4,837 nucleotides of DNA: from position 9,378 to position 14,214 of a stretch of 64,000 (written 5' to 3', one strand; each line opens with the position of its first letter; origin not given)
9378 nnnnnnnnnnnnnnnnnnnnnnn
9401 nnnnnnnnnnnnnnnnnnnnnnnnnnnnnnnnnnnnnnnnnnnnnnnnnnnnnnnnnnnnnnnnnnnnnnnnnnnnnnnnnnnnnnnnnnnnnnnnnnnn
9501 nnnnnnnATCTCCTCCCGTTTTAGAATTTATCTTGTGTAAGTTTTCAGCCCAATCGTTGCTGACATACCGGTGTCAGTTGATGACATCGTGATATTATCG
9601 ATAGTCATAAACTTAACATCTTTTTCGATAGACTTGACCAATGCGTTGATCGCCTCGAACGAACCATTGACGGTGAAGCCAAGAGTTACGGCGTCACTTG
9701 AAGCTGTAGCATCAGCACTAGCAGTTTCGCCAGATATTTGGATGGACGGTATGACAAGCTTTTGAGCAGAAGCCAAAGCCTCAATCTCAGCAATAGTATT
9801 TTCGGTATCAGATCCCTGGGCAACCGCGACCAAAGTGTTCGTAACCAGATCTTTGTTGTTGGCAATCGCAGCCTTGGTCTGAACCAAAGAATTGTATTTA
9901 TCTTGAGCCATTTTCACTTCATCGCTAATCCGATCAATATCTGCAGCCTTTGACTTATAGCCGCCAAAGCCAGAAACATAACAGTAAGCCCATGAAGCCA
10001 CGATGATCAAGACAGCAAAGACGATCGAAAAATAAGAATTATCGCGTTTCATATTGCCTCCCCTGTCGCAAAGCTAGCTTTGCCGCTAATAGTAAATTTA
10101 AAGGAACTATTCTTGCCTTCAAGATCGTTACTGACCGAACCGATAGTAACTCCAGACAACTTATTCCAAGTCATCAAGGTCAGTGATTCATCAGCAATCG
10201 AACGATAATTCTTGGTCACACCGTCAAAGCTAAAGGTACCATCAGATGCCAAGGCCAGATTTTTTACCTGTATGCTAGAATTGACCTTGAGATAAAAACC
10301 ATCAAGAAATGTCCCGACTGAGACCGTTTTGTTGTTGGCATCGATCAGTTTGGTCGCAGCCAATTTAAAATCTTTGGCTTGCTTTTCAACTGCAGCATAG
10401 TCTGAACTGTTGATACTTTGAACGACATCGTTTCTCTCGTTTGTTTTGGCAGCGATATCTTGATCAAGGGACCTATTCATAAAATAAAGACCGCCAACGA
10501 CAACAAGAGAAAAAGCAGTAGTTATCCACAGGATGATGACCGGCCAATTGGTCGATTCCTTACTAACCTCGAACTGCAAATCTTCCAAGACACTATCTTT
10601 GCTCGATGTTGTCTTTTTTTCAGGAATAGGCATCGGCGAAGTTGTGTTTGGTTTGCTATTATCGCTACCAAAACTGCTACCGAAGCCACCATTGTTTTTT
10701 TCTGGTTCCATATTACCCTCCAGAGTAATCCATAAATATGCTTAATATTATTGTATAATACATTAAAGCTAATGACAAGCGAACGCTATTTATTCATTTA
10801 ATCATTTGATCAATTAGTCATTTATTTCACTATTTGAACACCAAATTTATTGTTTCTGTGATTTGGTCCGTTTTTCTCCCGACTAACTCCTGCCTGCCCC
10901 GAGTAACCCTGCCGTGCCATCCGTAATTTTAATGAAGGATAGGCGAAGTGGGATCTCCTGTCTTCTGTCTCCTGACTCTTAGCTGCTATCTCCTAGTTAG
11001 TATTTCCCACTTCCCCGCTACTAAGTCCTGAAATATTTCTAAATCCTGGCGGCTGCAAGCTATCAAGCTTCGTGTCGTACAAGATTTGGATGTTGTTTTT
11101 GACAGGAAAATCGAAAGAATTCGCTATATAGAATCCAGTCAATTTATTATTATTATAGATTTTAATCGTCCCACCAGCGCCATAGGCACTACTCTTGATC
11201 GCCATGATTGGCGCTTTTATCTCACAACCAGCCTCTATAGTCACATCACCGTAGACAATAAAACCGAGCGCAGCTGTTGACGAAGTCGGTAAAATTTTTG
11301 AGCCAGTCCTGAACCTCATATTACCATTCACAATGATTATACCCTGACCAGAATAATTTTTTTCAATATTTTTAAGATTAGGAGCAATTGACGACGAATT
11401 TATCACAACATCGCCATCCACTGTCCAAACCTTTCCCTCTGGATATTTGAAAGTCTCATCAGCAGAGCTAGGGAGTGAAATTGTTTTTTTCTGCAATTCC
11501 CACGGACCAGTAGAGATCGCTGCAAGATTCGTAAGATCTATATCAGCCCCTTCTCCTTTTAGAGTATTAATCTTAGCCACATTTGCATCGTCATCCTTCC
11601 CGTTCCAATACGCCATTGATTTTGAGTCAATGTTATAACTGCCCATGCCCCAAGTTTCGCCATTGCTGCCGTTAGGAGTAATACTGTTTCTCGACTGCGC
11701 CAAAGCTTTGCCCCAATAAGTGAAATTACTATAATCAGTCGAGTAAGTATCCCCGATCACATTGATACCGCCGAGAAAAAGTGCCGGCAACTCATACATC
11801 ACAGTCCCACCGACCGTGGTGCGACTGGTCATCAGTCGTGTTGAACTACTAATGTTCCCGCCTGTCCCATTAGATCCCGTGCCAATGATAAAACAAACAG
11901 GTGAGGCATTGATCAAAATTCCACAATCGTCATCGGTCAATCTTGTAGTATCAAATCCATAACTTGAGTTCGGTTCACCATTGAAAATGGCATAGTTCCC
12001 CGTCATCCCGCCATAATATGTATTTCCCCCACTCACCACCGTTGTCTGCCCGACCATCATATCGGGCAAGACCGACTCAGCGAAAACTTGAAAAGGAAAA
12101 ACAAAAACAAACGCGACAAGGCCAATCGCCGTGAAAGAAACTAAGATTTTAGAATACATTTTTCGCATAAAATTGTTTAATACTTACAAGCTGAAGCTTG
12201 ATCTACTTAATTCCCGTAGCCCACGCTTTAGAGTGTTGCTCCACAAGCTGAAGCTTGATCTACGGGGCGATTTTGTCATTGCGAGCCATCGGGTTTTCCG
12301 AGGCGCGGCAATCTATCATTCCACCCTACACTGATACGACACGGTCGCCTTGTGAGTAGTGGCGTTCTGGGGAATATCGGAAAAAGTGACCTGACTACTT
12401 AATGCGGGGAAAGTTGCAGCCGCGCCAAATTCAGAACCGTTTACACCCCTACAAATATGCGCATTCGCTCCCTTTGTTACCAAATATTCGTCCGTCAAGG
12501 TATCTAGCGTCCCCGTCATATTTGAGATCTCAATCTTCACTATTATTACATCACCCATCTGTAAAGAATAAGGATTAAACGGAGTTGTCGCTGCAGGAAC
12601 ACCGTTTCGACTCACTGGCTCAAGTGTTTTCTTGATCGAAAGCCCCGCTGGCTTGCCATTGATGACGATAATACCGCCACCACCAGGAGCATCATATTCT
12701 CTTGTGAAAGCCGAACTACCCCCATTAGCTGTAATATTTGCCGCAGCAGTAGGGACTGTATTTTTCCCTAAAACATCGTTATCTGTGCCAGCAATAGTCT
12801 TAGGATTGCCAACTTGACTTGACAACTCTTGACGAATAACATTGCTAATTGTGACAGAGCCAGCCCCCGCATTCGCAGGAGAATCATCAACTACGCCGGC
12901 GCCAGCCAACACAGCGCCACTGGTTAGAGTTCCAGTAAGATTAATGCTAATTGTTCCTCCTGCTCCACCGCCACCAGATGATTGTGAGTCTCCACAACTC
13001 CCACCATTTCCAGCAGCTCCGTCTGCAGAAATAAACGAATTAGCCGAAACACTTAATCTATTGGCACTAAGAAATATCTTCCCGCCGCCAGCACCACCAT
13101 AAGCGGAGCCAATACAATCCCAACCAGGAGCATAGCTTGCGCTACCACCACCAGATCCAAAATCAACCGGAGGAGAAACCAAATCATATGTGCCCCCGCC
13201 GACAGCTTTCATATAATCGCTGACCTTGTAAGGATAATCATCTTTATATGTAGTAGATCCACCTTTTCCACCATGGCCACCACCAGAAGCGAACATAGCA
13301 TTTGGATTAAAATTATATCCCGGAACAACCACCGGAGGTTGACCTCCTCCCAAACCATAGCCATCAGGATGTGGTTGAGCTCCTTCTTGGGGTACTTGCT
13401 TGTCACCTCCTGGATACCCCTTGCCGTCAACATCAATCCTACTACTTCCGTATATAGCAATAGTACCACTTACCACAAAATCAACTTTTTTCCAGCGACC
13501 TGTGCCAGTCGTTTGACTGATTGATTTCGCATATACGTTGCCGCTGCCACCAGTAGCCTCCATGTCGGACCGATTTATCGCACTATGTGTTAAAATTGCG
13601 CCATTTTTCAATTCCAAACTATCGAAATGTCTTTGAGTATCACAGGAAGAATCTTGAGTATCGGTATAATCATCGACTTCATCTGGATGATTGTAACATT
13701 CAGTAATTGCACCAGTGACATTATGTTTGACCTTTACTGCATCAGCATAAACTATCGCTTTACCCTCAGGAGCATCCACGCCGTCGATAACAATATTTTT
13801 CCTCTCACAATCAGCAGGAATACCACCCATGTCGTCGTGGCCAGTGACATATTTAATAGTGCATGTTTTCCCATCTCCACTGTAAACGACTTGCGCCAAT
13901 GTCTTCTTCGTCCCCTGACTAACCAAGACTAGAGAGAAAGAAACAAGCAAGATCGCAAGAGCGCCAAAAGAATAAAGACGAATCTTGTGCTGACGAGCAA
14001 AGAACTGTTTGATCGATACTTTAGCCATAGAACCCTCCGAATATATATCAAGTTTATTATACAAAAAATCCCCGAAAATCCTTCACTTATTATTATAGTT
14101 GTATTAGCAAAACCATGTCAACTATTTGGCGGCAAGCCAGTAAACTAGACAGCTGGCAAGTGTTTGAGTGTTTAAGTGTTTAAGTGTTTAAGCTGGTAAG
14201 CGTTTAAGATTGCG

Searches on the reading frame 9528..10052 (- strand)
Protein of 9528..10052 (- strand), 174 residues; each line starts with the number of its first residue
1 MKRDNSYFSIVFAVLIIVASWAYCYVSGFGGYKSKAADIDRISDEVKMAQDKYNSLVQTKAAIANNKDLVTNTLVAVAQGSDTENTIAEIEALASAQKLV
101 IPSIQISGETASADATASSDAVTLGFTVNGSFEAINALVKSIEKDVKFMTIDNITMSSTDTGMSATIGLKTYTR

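Call 17: search_protein_families(library=pfam, proteins=[window:9528-10052:-], max_evalue=0.01)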
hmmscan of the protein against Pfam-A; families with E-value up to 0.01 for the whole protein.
window:9528-10052:- (174 aa): 2 families
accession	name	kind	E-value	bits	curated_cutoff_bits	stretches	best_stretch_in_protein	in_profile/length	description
PF10741.14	T2SSM_b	-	6e-06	26.6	21.7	1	87-164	20-93/111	Type II secretion system (T2SS), protein M subtype b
PF04350.18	PilO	-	0.00013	22.5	22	1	38-172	7-141/145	Pilus assembly protein, PilO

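Call 64: search_protein_families(library=ncbifam, proteins=[window:9528-10052:-], max_evalue=0.1)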
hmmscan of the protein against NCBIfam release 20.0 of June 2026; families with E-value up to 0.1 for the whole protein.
window:9528-10052:- (174 aa): 2 families
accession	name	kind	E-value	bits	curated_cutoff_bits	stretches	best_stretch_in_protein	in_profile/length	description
NF040576.1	T2SS_GspM_XpsM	equivalog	1.4e-05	24.8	60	1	11-160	6-154/180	type II secretion system protein GspM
TIGR04527.1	mycoplas_twoTM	subfamily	0.015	15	125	1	32-157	42-139/248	MG_279/MG_280 family protein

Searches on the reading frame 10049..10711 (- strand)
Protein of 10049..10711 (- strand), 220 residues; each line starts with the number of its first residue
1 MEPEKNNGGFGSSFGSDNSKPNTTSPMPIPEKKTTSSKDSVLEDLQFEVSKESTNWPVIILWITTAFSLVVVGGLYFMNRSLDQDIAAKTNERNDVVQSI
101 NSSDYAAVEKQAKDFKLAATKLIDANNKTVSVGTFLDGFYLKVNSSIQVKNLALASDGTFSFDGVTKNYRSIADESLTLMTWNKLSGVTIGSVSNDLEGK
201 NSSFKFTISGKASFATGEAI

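Call 17: search_protein_families(library=pfam, proteins=[window:10049-10711:-], max_evalue=0.01)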
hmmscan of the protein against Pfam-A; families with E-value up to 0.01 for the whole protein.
window:10049-10711:- (220 aa): 0 families

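Call 64: search_protein_families(library=ncbifam, proteins=[window:10049-10711:-], max_evalue=0.1)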
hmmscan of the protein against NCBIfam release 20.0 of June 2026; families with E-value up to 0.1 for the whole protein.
window:10049-10711:- (220 aa): 1 family
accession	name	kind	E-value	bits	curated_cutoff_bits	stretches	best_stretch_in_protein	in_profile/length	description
TIGR01673.1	holin_LLH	equivalog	0.021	15.3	34.75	1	59-128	8-75/108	phage holin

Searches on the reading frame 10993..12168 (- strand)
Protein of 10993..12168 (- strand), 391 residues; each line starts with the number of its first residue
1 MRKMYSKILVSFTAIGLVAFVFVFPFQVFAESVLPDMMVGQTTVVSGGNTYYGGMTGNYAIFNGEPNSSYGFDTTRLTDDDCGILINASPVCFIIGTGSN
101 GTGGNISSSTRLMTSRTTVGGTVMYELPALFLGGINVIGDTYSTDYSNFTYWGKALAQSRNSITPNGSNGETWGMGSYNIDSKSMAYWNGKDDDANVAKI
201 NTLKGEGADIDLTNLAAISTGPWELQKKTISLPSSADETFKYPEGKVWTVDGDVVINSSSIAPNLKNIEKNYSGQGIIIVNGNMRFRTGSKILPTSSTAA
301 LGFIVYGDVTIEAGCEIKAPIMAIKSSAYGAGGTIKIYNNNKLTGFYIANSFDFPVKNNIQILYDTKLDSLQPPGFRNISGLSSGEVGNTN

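Call 17: search_protein_families(library=pfam, proteins=[window:10993-12168:-], max_evalue=0.01)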
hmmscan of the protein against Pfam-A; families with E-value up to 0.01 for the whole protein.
window:10993-12168:- (391 aa): 1 family
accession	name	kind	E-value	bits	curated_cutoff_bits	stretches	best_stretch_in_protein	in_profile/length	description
PF23981.1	DUF7305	-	4.1e-05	24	27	1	249-369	75-183/185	Domain of unknown function (DUF7305)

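Call 64: search_protein_families(library=ncbifam, proteins=[window:10993-12168:-], max_evalue=0.1)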
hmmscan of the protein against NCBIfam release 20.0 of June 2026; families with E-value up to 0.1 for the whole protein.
window:10993-12168:- (391 aa): 1 family
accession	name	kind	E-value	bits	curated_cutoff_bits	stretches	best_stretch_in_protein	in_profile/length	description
TIGR00239.1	2oxo_dh_E1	equivalog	0.013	13.3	770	1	279-347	325-392/931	2-oxoglutarate dehydrogenase E1 component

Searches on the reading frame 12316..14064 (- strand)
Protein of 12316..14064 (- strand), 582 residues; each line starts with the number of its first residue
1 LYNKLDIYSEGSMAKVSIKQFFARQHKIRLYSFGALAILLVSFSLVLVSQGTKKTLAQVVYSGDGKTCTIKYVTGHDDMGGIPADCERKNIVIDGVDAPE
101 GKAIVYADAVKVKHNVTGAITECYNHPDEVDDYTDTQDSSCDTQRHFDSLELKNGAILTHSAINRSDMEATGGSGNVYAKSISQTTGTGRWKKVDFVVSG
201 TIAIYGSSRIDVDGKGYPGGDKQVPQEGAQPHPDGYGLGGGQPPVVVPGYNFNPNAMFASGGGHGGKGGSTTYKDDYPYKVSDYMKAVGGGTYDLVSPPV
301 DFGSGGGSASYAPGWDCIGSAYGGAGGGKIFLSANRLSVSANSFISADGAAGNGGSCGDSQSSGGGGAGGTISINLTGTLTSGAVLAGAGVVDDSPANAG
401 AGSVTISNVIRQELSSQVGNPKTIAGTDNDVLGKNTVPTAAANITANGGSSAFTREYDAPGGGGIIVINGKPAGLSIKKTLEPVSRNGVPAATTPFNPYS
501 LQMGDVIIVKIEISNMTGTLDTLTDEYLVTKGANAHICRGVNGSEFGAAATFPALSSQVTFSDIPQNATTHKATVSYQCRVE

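Call 17: search_protein_families(library=pfam, proteins=[window:12316-14064:-], max_evalue=0.01)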
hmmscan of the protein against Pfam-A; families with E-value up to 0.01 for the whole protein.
window:12316-14064:- (582 aa): 0 families

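Call 64: search_protein_families(library=ncbifam, proteins=[window:12316-14064:-], max_evalue=0.1)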
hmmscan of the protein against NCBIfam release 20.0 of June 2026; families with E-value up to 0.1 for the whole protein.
window:12316-14064:- (582 aa): 1 family
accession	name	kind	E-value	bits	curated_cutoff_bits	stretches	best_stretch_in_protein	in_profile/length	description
NF047640.1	gliding_AgmC_N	equivalog_domain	6.4e-08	31.9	275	1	261-402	252-384/412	adventurous gliding motility protein AgmC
